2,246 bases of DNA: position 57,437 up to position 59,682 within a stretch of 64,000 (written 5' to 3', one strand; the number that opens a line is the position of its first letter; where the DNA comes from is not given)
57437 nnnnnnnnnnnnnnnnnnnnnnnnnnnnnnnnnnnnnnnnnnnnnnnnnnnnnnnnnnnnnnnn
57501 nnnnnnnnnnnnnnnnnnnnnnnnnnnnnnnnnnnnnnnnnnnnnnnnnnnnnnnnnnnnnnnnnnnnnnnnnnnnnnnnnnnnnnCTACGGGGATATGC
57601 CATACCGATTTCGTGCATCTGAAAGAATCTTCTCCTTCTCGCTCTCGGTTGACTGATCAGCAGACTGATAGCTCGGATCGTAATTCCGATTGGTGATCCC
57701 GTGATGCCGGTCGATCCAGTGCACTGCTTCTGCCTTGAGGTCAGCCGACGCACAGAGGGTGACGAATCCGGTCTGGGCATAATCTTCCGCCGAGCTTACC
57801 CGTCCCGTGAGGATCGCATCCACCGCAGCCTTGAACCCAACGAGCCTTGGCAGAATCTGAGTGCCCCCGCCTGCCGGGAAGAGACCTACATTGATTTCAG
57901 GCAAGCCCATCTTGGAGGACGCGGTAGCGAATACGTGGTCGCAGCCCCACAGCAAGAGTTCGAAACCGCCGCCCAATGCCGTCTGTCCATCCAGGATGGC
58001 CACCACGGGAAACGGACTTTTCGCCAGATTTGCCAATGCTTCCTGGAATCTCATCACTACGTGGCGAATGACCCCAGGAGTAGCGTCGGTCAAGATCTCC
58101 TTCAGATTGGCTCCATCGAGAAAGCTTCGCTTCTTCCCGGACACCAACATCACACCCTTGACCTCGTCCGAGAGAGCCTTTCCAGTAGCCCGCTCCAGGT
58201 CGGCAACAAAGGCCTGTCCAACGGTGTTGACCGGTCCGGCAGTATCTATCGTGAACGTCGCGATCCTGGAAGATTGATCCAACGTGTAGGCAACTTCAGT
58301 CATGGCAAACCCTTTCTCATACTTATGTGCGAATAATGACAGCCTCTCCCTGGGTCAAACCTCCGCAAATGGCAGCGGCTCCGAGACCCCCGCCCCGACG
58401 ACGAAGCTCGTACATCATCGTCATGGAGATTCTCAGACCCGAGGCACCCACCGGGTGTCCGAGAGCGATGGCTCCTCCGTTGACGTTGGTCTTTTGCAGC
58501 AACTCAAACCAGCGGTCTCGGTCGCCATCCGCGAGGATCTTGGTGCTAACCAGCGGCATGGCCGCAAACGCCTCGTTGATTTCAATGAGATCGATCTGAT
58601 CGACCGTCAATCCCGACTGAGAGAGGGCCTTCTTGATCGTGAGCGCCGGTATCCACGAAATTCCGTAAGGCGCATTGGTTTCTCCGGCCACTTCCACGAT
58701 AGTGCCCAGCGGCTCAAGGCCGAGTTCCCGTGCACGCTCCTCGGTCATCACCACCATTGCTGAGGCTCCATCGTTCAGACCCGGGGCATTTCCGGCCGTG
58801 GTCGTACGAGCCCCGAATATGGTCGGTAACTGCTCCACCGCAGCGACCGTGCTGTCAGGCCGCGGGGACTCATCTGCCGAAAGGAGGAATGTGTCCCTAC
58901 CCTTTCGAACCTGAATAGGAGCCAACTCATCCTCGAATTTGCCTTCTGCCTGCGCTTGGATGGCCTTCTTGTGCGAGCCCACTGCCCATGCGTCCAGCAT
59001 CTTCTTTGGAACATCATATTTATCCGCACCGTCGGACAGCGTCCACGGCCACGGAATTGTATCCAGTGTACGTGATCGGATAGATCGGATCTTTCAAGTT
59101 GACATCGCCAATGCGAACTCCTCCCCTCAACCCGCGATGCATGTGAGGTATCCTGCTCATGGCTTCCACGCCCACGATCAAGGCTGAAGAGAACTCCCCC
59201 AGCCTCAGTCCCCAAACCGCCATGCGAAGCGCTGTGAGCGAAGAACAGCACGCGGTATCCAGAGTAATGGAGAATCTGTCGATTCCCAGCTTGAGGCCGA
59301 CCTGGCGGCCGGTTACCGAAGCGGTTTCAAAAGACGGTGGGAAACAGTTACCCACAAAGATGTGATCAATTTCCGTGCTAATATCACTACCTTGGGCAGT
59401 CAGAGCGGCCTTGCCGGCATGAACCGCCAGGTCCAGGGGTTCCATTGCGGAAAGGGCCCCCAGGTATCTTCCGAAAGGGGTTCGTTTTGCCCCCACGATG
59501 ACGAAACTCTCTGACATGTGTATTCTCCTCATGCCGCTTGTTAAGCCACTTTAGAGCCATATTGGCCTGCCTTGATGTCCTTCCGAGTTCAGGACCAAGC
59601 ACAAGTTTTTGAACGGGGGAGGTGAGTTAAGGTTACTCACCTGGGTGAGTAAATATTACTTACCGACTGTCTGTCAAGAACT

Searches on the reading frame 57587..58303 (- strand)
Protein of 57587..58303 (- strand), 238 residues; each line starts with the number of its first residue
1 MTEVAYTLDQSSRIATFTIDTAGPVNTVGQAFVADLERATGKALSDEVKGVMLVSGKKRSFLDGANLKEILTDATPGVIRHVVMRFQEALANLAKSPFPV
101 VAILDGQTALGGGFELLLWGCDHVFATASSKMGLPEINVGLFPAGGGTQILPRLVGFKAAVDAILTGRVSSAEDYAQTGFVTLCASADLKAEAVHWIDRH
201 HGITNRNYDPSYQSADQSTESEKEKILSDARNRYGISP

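Call 16: search_protein_families(library=pfam, proteins=[window:57587-58303:-], max_evalue=0.001)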
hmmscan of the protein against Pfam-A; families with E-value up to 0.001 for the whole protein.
window:57587-58303:- (238 aa): 2 families
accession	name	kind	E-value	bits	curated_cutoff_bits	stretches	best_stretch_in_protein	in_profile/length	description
PF00378.25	ECH_1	-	6.5e-28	98.2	27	1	11-199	3-189/251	Enoyl-CoA hydratase/isomerase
PF16113.10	ECH_2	-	1.2e-16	61.6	27.2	1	17-216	4-203/335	Enoyl-CoA hydratase/isomerase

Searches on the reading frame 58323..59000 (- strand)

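Call 16: search_protein_families(library=pfam, proteins=[window:58323-59000:-], max_evalue=0.001)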
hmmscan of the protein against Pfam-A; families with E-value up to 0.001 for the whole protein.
window:58323-59000:- (225 aa): 2 families
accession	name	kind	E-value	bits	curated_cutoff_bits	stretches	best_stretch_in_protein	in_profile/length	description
PF02803.24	Thiolase_C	-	7.9e-36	122.8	27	1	96-224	2-122/123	Thiolase, C-terminal domain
PF00108.29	Thiolase_N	-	4.2e-22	79.2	26.4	1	2-88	173-260/260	Thiolase, N-terminal domain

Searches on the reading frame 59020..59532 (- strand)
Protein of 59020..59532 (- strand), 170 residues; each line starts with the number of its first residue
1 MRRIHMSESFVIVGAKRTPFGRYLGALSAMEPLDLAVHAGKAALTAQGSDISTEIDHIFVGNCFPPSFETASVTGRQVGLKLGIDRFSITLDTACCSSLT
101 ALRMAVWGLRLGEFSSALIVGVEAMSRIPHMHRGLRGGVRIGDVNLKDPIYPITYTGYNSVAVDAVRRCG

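Call 16: search_protein_families(library=pfam, proteins=[window:59020-59532:-], max_evalue=0.001)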
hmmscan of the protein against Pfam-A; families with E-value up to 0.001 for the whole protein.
window:59020-59532:- (170 aa): 3 families
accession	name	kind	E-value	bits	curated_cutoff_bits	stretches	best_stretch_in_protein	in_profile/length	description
PF00108.29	Thiolase_N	-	1.5e-23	83.9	26.4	1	11-152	2-143/260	Thiolase, N-terminal domain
PF00109.32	ketoacyl-synt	-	1.8e-08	34.8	20.8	1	67-126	148-205/252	Beta-ketoacyl synthase, N-terminal domain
PF08545.16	ACP_syn_III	-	0.00042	20.6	24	1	92-131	4-43/80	3-Oxoacyl-[acyl-carrier-protein (ACP)] synthase III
